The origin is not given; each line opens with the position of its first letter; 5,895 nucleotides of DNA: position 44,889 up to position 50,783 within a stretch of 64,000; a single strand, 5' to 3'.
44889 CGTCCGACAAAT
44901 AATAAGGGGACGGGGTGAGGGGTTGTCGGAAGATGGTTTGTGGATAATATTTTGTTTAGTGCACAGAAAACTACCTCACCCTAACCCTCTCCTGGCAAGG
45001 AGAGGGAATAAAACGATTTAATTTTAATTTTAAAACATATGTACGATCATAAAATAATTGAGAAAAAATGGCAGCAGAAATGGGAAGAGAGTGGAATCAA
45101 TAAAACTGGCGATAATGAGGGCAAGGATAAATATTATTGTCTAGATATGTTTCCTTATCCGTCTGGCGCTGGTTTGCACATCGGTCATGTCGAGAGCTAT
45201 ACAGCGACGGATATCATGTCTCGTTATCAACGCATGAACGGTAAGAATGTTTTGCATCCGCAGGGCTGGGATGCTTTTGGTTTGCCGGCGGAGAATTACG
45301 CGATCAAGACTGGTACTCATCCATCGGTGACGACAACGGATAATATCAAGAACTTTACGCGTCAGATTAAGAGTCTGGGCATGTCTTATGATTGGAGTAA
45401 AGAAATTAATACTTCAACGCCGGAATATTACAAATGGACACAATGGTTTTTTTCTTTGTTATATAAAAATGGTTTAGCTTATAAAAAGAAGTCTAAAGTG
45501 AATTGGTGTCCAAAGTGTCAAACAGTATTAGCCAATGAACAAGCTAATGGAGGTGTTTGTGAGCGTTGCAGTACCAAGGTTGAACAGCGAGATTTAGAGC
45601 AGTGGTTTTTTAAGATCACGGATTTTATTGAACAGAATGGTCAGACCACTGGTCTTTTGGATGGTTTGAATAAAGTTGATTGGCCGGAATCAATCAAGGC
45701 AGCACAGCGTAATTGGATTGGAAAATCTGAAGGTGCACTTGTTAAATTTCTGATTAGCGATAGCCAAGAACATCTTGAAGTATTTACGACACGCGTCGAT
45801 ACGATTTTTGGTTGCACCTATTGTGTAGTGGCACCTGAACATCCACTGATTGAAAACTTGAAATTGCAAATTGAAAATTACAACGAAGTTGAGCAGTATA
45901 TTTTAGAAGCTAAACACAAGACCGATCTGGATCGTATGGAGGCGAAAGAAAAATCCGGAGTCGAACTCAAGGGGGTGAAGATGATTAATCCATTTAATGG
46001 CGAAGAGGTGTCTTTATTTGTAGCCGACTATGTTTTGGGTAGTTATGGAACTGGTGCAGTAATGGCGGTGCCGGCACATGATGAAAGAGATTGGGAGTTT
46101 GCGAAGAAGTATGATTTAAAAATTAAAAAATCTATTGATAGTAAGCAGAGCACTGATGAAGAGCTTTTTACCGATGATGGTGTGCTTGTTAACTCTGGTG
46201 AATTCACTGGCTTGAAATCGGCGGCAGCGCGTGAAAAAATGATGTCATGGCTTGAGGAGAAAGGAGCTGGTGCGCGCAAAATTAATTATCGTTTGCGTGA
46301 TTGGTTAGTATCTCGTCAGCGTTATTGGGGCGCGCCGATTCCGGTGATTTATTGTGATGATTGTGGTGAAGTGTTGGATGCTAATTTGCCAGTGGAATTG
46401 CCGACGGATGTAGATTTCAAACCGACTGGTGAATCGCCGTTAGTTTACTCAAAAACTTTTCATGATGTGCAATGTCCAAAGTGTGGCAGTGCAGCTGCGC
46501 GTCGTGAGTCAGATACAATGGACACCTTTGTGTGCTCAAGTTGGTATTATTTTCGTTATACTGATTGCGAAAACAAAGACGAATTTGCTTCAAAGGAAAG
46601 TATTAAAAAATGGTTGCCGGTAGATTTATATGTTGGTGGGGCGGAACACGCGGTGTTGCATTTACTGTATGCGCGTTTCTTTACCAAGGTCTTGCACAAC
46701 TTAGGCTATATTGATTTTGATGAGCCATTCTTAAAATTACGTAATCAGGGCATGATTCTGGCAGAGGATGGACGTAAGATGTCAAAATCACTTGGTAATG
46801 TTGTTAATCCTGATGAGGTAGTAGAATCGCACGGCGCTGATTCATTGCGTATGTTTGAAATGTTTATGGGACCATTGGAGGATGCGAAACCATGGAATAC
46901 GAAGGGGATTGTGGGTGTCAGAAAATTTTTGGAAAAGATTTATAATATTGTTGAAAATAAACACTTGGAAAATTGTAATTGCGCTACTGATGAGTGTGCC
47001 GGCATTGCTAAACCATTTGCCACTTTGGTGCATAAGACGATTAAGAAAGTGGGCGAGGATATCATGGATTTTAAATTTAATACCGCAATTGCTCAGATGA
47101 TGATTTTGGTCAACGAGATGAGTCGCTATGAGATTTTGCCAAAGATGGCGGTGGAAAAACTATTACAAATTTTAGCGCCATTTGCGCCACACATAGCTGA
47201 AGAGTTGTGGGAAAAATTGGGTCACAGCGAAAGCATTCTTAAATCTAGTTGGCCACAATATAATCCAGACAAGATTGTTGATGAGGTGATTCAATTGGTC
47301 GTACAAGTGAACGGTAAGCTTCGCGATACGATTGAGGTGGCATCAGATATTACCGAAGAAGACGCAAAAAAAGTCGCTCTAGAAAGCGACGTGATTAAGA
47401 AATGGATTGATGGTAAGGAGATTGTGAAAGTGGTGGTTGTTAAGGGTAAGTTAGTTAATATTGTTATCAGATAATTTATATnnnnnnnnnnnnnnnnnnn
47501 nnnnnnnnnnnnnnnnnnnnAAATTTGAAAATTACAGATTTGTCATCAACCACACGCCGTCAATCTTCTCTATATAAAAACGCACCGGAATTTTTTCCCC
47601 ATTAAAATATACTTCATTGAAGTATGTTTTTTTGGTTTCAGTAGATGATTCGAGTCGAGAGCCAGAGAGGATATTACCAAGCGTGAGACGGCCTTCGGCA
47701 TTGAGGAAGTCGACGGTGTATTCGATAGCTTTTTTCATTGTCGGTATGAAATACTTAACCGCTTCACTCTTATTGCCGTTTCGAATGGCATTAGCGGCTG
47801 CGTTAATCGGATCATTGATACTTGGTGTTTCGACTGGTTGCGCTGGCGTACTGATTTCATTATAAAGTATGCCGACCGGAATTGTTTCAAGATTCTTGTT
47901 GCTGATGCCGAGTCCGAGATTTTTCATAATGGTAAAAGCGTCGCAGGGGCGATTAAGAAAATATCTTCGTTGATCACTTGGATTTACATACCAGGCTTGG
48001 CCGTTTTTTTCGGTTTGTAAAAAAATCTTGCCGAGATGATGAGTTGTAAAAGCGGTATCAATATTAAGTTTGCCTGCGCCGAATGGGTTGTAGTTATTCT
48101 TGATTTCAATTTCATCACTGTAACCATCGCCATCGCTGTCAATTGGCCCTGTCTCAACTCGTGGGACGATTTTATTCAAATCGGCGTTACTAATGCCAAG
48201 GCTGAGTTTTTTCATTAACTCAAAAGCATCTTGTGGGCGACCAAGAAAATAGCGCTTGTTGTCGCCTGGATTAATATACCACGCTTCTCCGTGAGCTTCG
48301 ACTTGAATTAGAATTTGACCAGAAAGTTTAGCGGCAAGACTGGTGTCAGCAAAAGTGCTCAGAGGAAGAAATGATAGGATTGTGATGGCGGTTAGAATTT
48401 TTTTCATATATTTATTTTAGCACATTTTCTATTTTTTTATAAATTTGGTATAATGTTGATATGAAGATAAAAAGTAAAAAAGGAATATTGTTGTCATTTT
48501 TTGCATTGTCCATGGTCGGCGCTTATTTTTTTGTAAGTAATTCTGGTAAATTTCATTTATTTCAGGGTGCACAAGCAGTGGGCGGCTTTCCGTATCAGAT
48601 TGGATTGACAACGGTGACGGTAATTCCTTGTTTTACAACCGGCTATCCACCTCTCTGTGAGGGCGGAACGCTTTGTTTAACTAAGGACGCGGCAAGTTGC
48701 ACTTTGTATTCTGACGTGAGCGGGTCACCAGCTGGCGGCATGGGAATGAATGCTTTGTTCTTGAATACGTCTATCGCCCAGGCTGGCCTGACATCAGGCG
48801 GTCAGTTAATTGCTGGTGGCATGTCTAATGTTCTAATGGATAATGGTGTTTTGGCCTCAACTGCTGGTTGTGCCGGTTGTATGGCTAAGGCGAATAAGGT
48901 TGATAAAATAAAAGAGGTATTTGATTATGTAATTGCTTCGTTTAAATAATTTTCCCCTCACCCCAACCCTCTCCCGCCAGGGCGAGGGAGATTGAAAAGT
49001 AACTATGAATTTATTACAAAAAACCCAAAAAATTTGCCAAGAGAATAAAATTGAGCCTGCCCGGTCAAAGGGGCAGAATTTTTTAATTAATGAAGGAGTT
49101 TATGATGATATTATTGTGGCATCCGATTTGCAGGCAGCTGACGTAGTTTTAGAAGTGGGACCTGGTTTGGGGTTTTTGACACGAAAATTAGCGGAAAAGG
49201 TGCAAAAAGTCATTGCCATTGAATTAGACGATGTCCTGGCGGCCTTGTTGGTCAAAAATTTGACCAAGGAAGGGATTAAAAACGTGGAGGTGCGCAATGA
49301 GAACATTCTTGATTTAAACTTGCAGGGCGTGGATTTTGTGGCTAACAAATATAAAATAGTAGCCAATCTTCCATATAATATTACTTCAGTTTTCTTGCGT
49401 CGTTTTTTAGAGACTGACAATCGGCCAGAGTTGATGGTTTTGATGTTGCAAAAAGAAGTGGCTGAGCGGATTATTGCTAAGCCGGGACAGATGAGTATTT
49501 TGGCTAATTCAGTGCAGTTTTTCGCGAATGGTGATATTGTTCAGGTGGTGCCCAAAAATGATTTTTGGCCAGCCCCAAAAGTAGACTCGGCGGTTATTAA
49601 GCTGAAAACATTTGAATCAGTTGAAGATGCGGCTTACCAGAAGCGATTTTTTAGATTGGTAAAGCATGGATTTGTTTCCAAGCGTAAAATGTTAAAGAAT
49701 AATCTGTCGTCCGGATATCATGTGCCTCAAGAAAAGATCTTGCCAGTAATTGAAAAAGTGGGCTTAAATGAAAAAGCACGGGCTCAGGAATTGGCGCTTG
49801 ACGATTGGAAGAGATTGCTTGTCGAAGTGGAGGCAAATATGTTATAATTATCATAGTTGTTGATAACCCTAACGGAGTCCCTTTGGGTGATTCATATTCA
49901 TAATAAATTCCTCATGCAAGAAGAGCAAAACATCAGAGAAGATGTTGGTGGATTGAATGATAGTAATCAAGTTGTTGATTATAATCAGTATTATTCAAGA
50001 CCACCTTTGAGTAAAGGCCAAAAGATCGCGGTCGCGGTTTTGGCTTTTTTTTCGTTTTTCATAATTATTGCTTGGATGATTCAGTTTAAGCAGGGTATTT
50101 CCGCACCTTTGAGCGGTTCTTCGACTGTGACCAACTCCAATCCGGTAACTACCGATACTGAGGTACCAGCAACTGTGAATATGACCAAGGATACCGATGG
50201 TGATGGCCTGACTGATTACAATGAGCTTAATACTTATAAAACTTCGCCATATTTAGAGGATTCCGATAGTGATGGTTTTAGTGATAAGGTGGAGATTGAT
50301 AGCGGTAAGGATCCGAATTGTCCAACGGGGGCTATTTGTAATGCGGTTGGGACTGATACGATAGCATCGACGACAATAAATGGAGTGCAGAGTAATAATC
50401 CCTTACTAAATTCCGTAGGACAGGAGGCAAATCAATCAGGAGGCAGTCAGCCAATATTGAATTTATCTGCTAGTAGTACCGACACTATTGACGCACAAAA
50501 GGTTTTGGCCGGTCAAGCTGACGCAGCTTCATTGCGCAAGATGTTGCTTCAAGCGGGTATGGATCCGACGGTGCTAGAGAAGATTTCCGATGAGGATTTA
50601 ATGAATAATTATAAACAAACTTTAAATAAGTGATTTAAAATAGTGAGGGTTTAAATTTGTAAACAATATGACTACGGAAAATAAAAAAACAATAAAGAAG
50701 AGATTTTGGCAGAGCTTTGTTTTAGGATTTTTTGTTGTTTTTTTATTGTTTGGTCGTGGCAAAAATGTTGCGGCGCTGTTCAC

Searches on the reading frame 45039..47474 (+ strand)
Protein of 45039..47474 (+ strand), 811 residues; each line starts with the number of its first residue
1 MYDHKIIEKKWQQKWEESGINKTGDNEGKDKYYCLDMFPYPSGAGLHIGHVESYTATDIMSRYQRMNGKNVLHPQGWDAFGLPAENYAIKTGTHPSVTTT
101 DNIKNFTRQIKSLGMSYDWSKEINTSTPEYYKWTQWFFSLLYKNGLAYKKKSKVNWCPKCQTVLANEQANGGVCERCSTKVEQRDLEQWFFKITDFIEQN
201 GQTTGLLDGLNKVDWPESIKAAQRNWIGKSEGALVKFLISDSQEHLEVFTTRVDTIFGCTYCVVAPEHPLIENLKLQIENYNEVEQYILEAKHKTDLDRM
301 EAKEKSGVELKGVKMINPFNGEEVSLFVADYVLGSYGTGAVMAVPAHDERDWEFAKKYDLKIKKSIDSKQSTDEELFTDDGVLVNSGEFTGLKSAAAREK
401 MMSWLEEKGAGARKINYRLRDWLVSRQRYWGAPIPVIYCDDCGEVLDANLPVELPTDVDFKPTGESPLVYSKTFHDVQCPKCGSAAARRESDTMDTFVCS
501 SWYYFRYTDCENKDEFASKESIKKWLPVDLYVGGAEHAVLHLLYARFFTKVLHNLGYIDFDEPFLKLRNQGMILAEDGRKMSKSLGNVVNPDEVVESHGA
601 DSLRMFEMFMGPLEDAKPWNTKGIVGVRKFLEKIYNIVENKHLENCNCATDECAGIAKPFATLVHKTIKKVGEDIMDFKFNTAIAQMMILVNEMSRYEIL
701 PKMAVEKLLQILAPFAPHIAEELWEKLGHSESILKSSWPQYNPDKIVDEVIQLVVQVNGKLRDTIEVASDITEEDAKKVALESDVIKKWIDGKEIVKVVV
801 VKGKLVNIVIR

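Call 6: search_protein_families(library=pfam, proteins=[window:45039-47474:+], max_evalue=0.01)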
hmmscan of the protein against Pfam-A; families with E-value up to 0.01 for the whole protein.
window:45039-47474:+ (811 aa): 8 families
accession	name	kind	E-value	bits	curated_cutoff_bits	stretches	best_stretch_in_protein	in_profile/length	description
PF13603.12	tRNA-synt_1_2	-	2.2e-63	213.6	25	1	224-406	1-185/185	Leucyl-tRNA synthetase, editing domain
PF00133.28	tRNA-synt_1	-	5.8e-54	183.9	22.7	2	419-606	228-401/414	tRNA synthetases class I (I, L, M and V)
PF09334.17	tRNA-synt_1g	-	2.1e-31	109.5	20.1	2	38-181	7-146/391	tRNA synthetases class I (M)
PF08264.19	Anticodon_1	-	6.3e-23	81.7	25.1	1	663-772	7-143/148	Anticodon-binding domain of tRNA ligase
PF08271.17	Zn_Ribbon_TF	-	6.8e-06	26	29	0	157-186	3-34/43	TFIIB zinc-binding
PF01406.26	tRNA-synt_1e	-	2.2e-05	24.4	27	0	571-606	245-279/301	tRNA synthetases class I (C) catalytic domain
PF17032.10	Zn_ribbon_15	-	0.0016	19.6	28.9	0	134-183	17-64/73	zinc-ribbon family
PF12773.13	DZR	-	0.0032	18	27.3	0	155-182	13-35/45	Double zinc ribbon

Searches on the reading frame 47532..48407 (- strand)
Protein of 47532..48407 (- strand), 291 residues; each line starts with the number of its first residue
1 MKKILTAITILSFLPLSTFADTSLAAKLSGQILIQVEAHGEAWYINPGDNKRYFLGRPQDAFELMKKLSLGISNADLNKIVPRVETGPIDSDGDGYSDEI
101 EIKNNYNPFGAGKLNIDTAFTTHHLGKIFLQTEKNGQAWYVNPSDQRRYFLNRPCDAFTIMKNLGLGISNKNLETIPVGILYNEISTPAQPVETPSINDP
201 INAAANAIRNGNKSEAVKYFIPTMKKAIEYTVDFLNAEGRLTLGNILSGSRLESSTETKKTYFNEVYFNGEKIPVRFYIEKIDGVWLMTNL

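Call 6: search_protein_families(library=pfam, proteins=[window:47532-48407:-], max_evalue=0.01)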
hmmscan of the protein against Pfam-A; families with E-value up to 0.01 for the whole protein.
window:47532-48407:- (291 aa): 1 family
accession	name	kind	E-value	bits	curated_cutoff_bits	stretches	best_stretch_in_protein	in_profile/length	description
PF18884.5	TSP3_bac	-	0.00076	19.7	25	1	90-103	1-14/22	Bacterial TSP3 repeat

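Call 8: search_protein_families(library=ncbifam, proteins=[window:47532-48407:-], max_evalue=0.1)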
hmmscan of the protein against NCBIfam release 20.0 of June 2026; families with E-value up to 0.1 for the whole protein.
window:47532-48407:- (291 aa): 0 families

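Call 78: search_protein_families(library=phrogs, proteins=[window:47532-48407:-], max_evalue=0.01)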
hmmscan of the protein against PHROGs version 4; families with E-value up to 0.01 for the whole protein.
window:47532-48407:- (291 aa): 2 families
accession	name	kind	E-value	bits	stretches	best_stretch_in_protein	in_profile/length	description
phrog_18821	-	unknown function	3.4e-06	28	0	44-60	11-27/42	-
phrog_13523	-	unknown function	0.0061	18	0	38-63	38-63/74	-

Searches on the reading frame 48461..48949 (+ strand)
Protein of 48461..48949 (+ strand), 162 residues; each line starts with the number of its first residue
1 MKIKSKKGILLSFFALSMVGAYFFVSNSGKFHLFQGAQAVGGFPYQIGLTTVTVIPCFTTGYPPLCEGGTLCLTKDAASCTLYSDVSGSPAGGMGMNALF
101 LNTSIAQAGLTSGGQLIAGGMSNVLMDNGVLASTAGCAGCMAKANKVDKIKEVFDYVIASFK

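Call 6: search_protein_families(library=pfam, proteins=[window:48461-48949:+], max_evalue=0.01)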
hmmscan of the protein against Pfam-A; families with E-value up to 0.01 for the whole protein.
window:48461-48949:+ (162 aa): 0 families

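Call 8: search_protein_families(library=ncbifam, proteins=[window:48461-48949:+], max_evalue=0.1)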
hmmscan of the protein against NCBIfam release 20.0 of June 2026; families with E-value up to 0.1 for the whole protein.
window:48461-48949:+ (162 aa): 0 families

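Call 78: search_protein_families(library=phrogs, proteins=[window:48461-48949:+], max_evalue=0.01)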
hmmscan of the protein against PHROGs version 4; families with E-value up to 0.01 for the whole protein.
window:48461-48949:+ (162 aa): 0 families

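Call 87: search_protein_families(library=pfam, proteins=[window:48461-48949:+], max_evalue=1)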
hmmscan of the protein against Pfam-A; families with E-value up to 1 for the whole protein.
window:48461-48949:+ (162 aa): 0 families

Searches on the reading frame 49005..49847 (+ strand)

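Call 6: search_protein_families(library=pfam, proteins=[window:49005-49847:+], max_evalue=0.01)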
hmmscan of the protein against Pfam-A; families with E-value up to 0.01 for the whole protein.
window:49005-49847:+ (280 aa): 6 families
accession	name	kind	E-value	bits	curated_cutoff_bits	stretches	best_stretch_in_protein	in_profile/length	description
PF00398.26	RrnaAD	-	1.8e-54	185.1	24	1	20-271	6-257/263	Ribosomal RNA adenine dimethylase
PF13649.12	Methyltransf_25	-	1.2e-06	29.5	27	1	48-114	1-70/97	Methyltransferase domain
PF13847.12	Methyltransf_31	-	0.00012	22.2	27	1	44-118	3-84/145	Methyltransferase domain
PF08241.18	Methyltransf_11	-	0.00072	20.6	21.2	1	49-112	1-64/95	Methyltransferase domain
PF01135.25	PCMT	-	0.0011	19.2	20.3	1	42-97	71-129/210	Protein-L-isoaspartate(D-aspartate) O-methyltransferase (PCMT)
PF02390.23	Methyltransf_4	-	0.0084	16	24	0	46-103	3-62/173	Putative methyltransferase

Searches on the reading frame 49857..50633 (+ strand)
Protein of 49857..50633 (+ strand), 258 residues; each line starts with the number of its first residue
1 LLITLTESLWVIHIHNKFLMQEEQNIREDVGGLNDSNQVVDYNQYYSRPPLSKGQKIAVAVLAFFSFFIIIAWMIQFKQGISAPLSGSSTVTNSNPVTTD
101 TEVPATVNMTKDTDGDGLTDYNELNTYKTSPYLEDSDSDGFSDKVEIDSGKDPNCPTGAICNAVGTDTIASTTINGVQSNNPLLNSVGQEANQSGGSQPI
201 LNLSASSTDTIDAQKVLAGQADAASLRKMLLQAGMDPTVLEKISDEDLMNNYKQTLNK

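Call 6: search_protein_families(library=pfam, proteins=[window:49857-50633:+], max_evalue=0.01)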
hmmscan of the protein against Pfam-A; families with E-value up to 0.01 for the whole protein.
window:49857-50633:+ (258 aa): 1 family
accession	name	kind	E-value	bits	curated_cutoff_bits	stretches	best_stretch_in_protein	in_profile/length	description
PF18884.5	TSP3_bac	-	1.4e-07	31.6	25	1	112-126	1-15/22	Bacterial TSP3 repeat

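Call 8: search_protein_families(library=ncbifam, proteins=[window:49857-50633:+], max_evalue=0.1)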
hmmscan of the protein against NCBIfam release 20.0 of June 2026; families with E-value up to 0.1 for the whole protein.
window:49857-50633:+ (258 aa): 2 families
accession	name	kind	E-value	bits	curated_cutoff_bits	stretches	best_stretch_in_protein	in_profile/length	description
NF047639.1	throspo3_MtsD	equivalog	1.3e-05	23.6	800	1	101-161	448-508/651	cell-cell cohesion protein MtsD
NF033765.2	gliding_CglD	equivalog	2.1e-05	22.5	400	1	96-156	63-130/1124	adventurous gliding motility lipoprotein CglD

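Call 78: search_protein_families(library=phrogs, proteins=[window:49914-50633:+], max_evalue=0.01)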
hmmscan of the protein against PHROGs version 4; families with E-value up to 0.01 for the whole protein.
window:49914-50633:+ (239 aa): 0 families
